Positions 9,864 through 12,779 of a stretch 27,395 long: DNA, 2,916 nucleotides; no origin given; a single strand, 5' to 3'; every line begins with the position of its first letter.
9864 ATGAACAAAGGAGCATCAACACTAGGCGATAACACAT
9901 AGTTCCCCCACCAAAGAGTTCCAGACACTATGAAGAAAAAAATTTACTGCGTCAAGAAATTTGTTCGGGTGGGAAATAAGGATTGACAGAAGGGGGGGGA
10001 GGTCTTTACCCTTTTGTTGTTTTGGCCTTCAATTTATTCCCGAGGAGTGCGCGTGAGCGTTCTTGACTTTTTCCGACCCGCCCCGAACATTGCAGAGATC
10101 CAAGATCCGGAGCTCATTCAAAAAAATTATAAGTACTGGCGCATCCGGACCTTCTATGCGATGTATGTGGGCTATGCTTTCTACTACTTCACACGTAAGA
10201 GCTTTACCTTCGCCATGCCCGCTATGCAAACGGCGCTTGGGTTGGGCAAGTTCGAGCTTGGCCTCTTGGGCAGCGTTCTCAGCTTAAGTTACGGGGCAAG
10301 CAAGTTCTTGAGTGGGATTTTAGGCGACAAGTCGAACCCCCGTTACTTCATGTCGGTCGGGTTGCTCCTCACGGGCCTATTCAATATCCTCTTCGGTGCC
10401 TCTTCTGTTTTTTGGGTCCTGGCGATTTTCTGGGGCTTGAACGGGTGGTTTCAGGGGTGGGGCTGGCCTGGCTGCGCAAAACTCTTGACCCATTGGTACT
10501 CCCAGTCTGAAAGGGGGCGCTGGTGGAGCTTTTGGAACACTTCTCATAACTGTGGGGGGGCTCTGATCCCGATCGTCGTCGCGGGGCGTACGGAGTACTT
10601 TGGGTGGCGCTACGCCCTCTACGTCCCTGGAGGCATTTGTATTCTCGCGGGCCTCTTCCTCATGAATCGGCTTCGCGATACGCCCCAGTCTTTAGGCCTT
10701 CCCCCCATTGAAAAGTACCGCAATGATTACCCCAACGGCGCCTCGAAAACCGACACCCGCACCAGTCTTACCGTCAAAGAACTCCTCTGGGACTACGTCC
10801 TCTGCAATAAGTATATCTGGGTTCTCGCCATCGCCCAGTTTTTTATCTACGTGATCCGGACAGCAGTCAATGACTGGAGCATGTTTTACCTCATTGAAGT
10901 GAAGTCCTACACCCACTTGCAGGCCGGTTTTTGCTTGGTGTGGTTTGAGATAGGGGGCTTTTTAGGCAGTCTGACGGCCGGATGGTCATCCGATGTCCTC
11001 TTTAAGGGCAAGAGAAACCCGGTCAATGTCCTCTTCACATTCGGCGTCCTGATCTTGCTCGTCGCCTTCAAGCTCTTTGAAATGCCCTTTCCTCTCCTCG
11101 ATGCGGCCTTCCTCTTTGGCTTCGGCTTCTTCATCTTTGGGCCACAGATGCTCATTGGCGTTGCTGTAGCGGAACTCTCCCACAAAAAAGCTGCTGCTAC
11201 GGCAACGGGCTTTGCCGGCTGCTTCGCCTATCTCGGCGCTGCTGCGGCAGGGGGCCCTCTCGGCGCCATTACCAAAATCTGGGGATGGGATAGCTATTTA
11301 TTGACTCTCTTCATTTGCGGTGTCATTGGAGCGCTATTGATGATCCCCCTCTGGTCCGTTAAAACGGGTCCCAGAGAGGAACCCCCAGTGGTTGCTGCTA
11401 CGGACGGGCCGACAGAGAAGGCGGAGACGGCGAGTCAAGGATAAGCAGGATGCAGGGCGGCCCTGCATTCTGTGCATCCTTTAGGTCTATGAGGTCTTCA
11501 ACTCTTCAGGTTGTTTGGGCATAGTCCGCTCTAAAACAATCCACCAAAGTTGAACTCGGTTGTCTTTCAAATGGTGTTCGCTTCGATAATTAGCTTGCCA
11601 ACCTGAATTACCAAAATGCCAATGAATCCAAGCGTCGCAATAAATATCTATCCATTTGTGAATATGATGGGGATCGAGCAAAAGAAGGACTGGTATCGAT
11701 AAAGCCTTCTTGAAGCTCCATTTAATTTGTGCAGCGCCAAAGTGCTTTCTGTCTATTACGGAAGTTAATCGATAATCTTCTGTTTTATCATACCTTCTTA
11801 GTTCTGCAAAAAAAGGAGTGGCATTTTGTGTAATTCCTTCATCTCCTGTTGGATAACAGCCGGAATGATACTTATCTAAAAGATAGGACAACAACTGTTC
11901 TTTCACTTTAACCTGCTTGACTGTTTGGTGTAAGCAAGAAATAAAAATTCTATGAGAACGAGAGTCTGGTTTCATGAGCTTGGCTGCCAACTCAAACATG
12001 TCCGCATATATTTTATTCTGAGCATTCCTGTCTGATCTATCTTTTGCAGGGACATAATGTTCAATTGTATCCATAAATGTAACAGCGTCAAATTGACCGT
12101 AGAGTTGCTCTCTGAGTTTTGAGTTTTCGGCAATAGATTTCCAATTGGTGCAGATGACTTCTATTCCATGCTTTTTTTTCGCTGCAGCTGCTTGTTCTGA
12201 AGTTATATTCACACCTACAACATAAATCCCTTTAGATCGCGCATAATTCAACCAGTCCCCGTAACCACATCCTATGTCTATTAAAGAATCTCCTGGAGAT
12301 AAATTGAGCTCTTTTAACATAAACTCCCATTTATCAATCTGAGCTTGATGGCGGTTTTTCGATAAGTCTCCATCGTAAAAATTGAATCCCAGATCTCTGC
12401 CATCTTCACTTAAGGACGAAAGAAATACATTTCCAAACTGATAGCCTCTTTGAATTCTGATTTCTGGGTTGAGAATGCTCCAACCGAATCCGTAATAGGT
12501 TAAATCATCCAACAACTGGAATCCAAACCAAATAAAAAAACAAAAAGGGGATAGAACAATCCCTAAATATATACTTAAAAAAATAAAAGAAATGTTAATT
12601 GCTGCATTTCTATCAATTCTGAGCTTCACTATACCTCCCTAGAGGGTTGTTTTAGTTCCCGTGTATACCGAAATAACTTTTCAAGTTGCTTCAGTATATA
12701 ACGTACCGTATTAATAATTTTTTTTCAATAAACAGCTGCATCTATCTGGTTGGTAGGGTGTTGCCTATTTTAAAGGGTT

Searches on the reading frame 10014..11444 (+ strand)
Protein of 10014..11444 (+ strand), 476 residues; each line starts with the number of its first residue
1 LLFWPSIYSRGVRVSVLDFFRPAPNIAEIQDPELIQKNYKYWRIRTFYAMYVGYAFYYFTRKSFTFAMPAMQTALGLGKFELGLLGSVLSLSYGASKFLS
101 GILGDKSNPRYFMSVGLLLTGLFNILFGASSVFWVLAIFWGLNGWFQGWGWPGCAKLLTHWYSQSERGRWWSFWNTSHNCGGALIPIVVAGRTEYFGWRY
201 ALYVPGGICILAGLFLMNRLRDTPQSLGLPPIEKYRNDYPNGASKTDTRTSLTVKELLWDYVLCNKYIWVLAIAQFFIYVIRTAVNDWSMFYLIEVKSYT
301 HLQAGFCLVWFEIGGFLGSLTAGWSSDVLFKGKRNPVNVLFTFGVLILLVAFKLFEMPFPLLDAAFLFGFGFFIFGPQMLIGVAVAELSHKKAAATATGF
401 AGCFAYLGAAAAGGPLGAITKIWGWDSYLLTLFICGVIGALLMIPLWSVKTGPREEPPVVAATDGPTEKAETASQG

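Call 6: search_protein_families(library=ncbifam, proteins=[window:10014-11444:+], max_evalue=0.001)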
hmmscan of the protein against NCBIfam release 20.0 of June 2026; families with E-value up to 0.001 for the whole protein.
window:10014-11444:+ (476 aa): 15 families
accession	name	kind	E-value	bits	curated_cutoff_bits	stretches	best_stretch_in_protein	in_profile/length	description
NF008661.1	PRK11663.1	subfamily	5e-158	526.7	564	1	17-450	2-434/439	MFS transporter family glucose-6-phosphate receptor UhpC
TIGR00881.1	2A0104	subfamily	9.7e-126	419.8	407.75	1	51-427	1-377/379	phosphoglycerate transporter protein PgtP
TIGR00712.1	glpT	equivalog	1.7e-115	386.6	632.55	1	17-445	2-433/440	glycerol-3-phosphate transporter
NF008433.0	PRK11273.1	equivalog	4.6e-109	365.6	748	1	17-444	2-431/452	glycerol-3-phosphate transporter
NF007107.1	PRK09556.1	equivalog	2.8e-66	224.4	497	1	44-443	29-446/469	hexose-6-phosphate:phosphate antiporter UhpT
NF047787.1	PhglyTportPgtP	equivalog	3.4e-66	223.9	750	1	17-439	2-428/451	phosphoglycerate transporter PgtP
TIGR00893.1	2A0114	subfamily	1.1e-35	123.3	395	1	53-444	2-396/399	D-galactonate transporter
NF008586.0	PRK11551.1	equivalog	1.2e-09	37.7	410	1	62-418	32-364/406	3-(3-hydroxy-phenyl)propionate transporter MhpT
TIGR00895.1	2A0115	subfamily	2.4e-09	36.6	418.55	1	65-410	37-388/398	aromatic acid/H+ symport family MFS transporter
TIGR00880.1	2_A_01_02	superfamily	1.7e-08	34.7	131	1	90-217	4-135/141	multidrug resistance protein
NF049980.1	SfMCT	equivalog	3.5e-08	32.5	320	1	70-372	27-318/378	L-lactate MFS transporter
TIGR00894.1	2A0114euk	subfamily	8.3e-07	27.9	626.45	1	97-279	93-275/465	Na(+)-dependent inorganic phosphate cotransporter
TIGR00890.1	2A0111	subfamily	2.8e-05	23.2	374.85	1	38-212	195-374/377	oxalate/formate antiport family MFS transporter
NF007372.0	PRK09874.1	equivalog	0.00028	20.1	571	1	83-222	261-400/408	multidrug efflux MFS transporter MdtG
NF008654.0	PRK11652.1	equivalog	0.00079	18.4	479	1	65-223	29-187/397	multidrug efflux MFS transporter EmrD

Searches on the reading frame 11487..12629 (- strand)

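Call 6: search_protein_families(library=ncbifam, proteins=[window:11487-12629:-], max_evalue=0.001)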
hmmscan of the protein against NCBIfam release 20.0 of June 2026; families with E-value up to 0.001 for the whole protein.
window:11487-12629:- (380 aa): 10 families
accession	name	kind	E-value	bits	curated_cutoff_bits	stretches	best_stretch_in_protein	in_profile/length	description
NF008686.0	PRK11705.1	equivalog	3.3e-14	52.7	400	1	90-192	145-241/383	cyclopropane fatty acyl phospholipid synthase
NF040660.1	mycolic_MTase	equivalog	1.8e-10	40.9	390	1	94-240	42-173/283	cyclopropane mycolic acid synthase family methyltransferase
NF040703.1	cyclopro_CfaB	exception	1.8e-09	36.9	650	1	91-191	138-238/393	C17 cyclopropane fatty acid synthase CfaB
TIGR02021.1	BchM-ChlM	equivalog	1.2e-06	28.1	158.9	1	104-195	47-134/218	magnesium protoporphyrin IX methyltransferase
TIGR01983.1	UbiG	equivalog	2e-06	27.3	102.95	1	109-192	49-129/228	bifunctional 2-polyprenyl-6-hydroxyphenol methylase/3-demethylubiquinol 3-O-methyltransferase UbiG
NF045667.1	MTase_DVU1556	equivalog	4e-06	26.4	155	1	104-160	14-72/213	DVU_1556 family methyltransferase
NF053839.1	CPFASynBruc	equivalog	3.9e-05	22.8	600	1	93-191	155-251/410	cyclopropane fatty acid synthase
TIGR02081.1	metW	equivalog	0.00044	19.8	189.5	1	111-190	12-86/194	methionine biosynthesis protein MetW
NF043040.1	corrin_prot_MT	hypoth_equivalog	0.00052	19.5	180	1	109-184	38-115/216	corrinoid protein-associated methyltransferase CpaM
NF011529.0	PRK14968.1-3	equivalog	0.00063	19.2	162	1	103-197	25-113/198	putative methyltransferase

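Call 55: search_protein_families(library=pfam, proteins=[window:11487-12629:-], max_evalue=0.001)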
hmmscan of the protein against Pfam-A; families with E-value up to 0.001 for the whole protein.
window:11487-12629:- (380 aa): 7 families
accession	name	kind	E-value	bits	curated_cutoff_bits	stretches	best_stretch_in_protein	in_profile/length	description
PF02353.26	CMAS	-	6.2e-17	62.2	27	1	58-244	9-181/273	Mycolic acid cyclopropane synthetase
PF13489.12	Methyltransf_23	-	8e-08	32.6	27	1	98-192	10-94/164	Methyltransferase domain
PF13649.12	Methyltransf_25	-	2.6e-07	31.7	27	1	117-198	2-82/97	Methyltransferase domain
PF08241.18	Methyltransf_11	-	4.8e-07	30.8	21.2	1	117-196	1-74/95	Methyltransferase domain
PF01728.25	FtsJ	-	5.5e-07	30.1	24.1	1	101-189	9-100/181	FtsJ-like methyltransferase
PF08242.18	Methyltransf_12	-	5.6e-07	30.6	30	1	117-194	1-79/98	Methyltransferase domain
PF13847.12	Methyltransf_31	-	0.00076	19.6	27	0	111-204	2-98/145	Methyltransferase domain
